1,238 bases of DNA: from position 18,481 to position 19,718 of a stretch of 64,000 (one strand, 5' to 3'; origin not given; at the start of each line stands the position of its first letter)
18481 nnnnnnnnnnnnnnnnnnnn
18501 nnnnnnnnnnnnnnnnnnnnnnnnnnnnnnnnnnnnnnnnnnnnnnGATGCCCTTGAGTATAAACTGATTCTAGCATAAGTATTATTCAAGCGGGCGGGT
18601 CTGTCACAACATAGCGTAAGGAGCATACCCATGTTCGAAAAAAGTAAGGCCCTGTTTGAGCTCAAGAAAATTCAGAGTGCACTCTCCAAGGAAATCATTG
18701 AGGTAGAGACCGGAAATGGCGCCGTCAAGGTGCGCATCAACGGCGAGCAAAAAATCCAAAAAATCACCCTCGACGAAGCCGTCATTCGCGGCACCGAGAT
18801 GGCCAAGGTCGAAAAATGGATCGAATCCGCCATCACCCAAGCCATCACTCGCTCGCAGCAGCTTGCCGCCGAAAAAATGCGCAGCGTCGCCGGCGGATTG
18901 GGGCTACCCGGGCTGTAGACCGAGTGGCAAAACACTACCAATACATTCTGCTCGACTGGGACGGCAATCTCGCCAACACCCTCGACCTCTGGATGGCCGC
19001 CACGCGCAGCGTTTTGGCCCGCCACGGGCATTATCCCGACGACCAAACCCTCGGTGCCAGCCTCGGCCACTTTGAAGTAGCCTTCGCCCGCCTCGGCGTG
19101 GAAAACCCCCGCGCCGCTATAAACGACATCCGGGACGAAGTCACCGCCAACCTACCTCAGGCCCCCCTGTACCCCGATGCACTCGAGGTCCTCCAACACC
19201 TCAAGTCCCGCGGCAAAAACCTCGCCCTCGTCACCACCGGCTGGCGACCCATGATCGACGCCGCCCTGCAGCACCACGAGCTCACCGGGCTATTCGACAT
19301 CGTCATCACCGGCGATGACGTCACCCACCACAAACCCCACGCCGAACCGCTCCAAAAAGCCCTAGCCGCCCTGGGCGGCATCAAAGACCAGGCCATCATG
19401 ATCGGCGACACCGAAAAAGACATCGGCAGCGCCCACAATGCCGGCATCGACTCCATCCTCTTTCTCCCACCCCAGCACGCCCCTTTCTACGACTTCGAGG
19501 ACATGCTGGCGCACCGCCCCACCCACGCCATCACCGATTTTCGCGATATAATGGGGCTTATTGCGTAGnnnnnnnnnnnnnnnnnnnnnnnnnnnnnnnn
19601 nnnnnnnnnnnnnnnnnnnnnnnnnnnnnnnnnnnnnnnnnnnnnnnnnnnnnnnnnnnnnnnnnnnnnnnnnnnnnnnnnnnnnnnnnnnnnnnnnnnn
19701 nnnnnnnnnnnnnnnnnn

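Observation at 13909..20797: dnaX-ybaB-recR linkage disrupted by insertions, including a low-GC ORFan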

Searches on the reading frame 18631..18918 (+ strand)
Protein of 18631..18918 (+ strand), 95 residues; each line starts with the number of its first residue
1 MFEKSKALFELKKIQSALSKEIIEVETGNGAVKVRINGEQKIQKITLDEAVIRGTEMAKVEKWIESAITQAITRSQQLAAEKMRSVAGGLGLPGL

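Call 3: search_protein_families(library=pfam, proteins=[window:18631-18918:+], max_evalue=0.01)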
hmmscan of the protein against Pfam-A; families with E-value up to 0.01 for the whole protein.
window:18631-18918:+ (95 aa): 1 family
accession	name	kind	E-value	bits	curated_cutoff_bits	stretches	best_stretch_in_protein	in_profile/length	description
PF02575.21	YbaB_DNA_bd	-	8.4e-16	58.4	25.5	1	10-90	10-90/91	YbaB/EbfC DNA-binding family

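Call 92: search_protein_families(library=ncbifam, proteins=[window:18631-18918:+], max_evalue=0.00001)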
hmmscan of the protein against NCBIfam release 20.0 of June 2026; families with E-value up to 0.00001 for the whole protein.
window:18631-18918:+ (95 aa): 2 families
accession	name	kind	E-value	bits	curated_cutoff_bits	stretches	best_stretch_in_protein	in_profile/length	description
TIGR00103.1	DNA_YbaB_EbfC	equivalog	1e-10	41.7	49.45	1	10-95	21-104/104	YbaB/EbfC family nucleoid-associated protein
NF011218.0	PRK14625.1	equivalog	2e-06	28.1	151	1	10-90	17-97/109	hypothetical protein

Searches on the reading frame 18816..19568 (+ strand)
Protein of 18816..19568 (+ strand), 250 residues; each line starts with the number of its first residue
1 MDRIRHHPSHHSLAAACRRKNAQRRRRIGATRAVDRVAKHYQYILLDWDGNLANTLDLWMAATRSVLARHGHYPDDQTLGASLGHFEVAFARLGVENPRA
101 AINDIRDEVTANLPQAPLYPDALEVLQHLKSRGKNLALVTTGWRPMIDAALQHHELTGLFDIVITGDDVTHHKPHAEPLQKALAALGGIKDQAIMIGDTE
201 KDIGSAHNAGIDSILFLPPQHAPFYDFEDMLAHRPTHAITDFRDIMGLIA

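Call 3: search_protein_families(library=pfam, proteins=[window:18816-19568:+], max_evalue=0.01)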
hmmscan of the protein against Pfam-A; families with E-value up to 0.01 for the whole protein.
window:18816-19568:+ (250 aa): 4 families
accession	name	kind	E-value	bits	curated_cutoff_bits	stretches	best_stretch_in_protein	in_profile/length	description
PF13419.12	HAD_2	-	1.5e-35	123.4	23.8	1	44-215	1-177/178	Haloacid dehalogenase-like hydrolase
PF00702.32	Hydrolase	-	4.8e-23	83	26.4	1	44-210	4-191/191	haloacid dehalogenase-like hydrolase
PF13242.12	Hydrolase_like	-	1.1e-10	41.7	22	1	172-244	3-74/75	HAD-hyrolase-like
PF12710.13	HAD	-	5.2e-08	34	27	1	44-205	1-187/189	haloacid dehalogenase-like hydrolase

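Call 57: find_homologous_proteins(query=window:18924-19568:+, max_evalue=1e-10)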
Query window:18924-19568:+ (214 aa): 289 proteins with E <= 1e-10 among 1807 candidates; the best 120 are listed.
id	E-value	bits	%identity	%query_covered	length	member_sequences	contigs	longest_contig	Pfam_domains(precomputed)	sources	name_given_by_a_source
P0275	1.7e-140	484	100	100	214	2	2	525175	PF13419.13,PF00702.33,PF13242.13,PF12710.14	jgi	-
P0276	7.3e-78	279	60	99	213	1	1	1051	PF13419.13,PF00702.33,PF13242.13,PF12710.14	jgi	jgi:pyrophosphatase PpaX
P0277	4.1e-67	244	50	100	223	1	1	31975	PF13419.13,PF00702.33,PF13242.13,PF12710.14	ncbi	-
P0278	5.4e-67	244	53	99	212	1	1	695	PF13419.13,PF00702.33,PF13242.13,PF12710.14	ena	-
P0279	5.3e-66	241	54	98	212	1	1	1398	PF13419.13,PF00702.33,PF13242.13,PF12710.14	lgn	-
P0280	4.1e-65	238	49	98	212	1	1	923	PF13419.13,PF00702.33,PF13242.13,PF12710.14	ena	-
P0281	8.1e-65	237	50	99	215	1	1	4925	PF13419.13,PF00702.33,PF13242.13,PF12710.14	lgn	-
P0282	1.2e-64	236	49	98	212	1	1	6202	PF13419.13,PF00702.33,PF13242.13,PF12710.14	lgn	-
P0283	2.1e-64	235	51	99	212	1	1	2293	PF13419.13,PF00702.33,PF13242.13,PF12710.14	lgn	-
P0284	2.5e-64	235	51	99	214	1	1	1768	PF13419.13,PF00702.33,PF13242.13,PF12710.14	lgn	-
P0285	2.6e-64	235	50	99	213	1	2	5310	PF13419.13,PF00702.33,PF13242.13,PF12710.14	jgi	jgi:pyrophosphatase PpaX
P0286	4.7e-64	234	51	99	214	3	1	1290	PF13419.13,PF00702.33,PF13242.13,PF12710.14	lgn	-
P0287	4.8e-64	234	50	99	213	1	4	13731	PF13419.13,PF00702.33,PF13242.13,PF12710.14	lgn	-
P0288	2.1e-63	232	49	98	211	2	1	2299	PF13419.13,PF00702.33,PF13242.13,PF12710.14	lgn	-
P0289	3.4e-63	231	50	98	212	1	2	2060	PF13419.13,PF00702.33,PF13242.13,PF12710.14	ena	-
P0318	2.9e-61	225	51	98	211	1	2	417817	PF13419.13,PF00702.33,PF13242.13,PF12710.14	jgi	jgi:HAD superfamily hydrolase (TIGR01509 family)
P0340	2.9e-60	222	50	99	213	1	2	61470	PF13419.13,PF00702.33,PF13242.13,PF12710.14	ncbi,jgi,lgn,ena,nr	ncbi:MAG TPA: HAD family hydrolase [Patescibacteria group bacterium]|jgi:pyrophosphatase PpaX|nr:HAD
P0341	3.1e-60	222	48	97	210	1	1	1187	PF13419.13,PF00702.33,PF13242.13,PF12710.14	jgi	jgi:HAD superfamily hydrolase (TIGR01549 family)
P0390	1.8e-58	216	48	97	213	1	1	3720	PF13419.13,PF00702.33,PF13242.13,PF12710.14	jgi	jgi:HAD superfamily hydrolase (TIGR01509 family)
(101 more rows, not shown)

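Call 58: find_encoding_contigs(protein=P0277, flank=6000, max_places=2)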
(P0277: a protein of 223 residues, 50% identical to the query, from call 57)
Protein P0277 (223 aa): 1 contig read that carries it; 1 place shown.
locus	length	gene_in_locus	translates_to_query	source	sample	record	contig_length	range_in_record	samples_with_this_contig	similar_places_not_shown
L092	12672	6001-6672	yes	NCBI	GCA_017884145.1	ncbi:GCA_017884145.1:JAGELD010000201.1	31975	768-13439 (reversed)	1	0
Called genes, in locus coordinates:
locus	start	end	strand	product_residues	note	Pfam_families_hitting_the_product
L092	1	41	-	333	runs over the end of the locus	PF01341:Glyco_hydro_6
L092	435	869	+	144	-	-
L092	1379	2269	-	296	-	PF03994:DUF350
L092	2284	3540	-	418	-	PF03738:GSP_synth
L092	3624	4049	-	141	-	-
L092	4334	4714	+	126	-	PF02675:AdoMet_dc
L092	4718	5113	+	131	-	PF02675:AdoMet_dc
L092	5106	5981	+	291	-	PF17284:Spermine_synt_N, PF01564:Spermine_synth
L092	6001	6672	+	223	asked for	PF00702:Hydrolase, PF12710:HAD, PF13419:HAD_2, PF13242:Hydrolase_like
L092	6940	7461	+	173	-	-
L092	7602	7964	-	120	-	PF01230:HIT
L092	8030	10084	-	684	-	-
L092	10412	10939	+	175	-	-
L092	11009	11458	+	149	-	-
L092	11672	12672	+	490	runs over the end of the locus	PF00140:Sigma70_r1_2, PF04542:Sigma70_r2, PF04545:Sigma70_r4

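Call 59: find_encoding_contigs(protein=P0340, flank=6000, max_places=2)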
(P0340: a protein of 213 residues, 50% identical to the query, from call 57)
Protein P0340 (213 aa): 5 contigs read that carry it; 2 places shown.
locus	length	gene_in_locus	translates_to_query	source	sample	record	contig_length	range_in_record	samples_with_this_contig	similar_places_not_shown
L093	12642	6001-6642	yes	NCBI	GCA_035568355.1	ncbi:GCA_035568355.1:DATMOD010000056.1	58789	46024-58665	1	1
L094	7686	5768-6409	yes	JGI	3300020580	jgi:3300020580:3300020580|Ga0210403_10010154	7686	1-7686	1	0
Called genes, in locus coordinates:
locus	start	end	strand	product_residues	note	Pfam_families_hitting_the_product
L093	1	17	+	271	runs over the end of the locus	-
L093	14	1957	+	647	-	-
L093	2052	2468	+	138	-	PF00293:NUDIX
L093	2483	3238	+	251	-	PF02578:Cu-oxidase_4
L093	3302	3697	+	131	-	PF12643:MazG-like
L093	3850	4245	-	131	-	PF01042:Ribonuc_L-PSP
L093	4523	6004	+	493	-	PF00133:tRNA-synt_1, PF01406:tRNA-synt_1e (faint), PF09334:tRNA-synt_1g, PF00133:tRNA-synt_1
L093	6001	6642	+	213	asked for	PF00702:Hydrolase, PF12710:HAD (weak), PF13419:HAD_2, PF13242:Hydrolase_like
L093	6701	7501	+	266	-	PF01026:TatD_DNase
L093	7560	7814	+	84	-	-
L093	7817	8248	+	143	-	-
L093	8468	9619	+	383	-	PF00266:Aminotran_5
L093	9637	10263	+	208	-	PF02698:DUF218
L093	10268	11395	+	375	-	PF02540:NAD_synthase (weak), PF03054:tRNA_Me_trans, PF20259:tRNA_Me_trans_M, PF20258:tRNA_Me_trans_C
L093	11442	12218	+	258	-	-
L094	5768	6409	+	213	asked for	PF00702:Hydrolase, PF12710:HAD (weak), PF13419:HAD_2, PF13242:Hydrolase_like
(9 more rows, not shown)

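Call 92: search_protein_families(library=ncbifam, proteins=[window:18924-19568:+], max_evalue=0.00001)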
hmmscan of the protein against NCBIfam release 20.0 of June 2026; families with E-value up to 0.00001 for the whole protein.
window:18924-19568:+ (214 aa): 30 families (the best 25 are shown)
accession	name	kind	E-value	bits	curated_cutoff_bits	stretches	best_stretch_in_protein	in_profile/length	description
NF009804.0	PRK13288.1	equivalog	2.4e-25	89.2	218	1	7-177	5-178/215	pyrophosphatase PpaX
NF009695.0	PRK13222.1-2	equivalog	5e-21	75.2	225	1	79-178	92-191/226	phosphoglycolate phosphatase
TIGR01449.2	PGP_bact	equivalog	5.9e-20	71.7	180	1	80-181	84-185/213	phosphoglycolate phosphatase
TIGR02253.1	CTE7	subfamily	5.3e-19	68.9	169.75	1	80-181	93-195/221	TIGR02253 family HAD-type hydrolase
NF009697.0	PRK13222.1-4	equivalog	1.1e-17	64.1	327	1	80-213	93-222/232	phosphoglycolate phosphatase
TIGR02254.1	YjjG_YfnB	equivalog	1.2e-16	60.9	159.9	1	79-206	95-216/223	YjjG family noncanonical pyrimidine nucleotidase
NF009694.0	PRK13222.1-1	equivalog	5.1e-16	58.7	415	1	81-178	111-208/252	phosphoglycolate phosphatase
TIGR01454.1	AHBA_synth_RP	hypoth_equivalog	6.6e-16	58.6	246.65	1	81-211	75-201/205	AHBA synthesis associated protein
TIGR01428.1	HAD_type_II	equivalog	2.1e-15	57.2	125.4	1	50-178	64-188/197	haloacid dehalogenase type II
NF008000.0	PRK10725.1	equivalog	9.9e-13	48.6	215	1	1-178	1-183/188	fructose-1-phosphate/6-phosphogluconate phosphatase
NF053830.1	RUBPPhHalo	equivalog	1.4e-12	47.8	330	1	80-212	102-233/234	ribulose-1,5-bisphosphate 5-phosphatase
TIGR02009.1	PGMB-YQAB-SF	subfamily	3.9e-12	46.7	153.35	1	8-178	4-184/186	beta-phosphoglucomutase family hydrolase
NF046057.1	bifunc_MtlD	equivalog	4.2e-12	45.3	800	1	35-180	38-191/683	bifunctional mannitol-1-phosphate dehydrogenase/phosphatase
NF006976.0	PRK09449.1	equivalog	4.2e-11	42.8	183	1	82-180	96-195/225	pyrimidine 5'-nucleotidase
NF009700.0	PRK13226.1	equivalog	5e-11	42.7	342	1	7-180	14-194/229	phosphoglycolate phosphatase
TIGR01509.1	HAD-SF-IA-v3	subfamily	3.8e-09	36.9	29.4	1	79-179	63-153/154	HAD-IA family hydrolase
TIGR01549.1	HAD-SF-IA-v1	subfamily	1e-08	35.7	23.3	1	82-174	63-149/149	HAD-IA family hydrolase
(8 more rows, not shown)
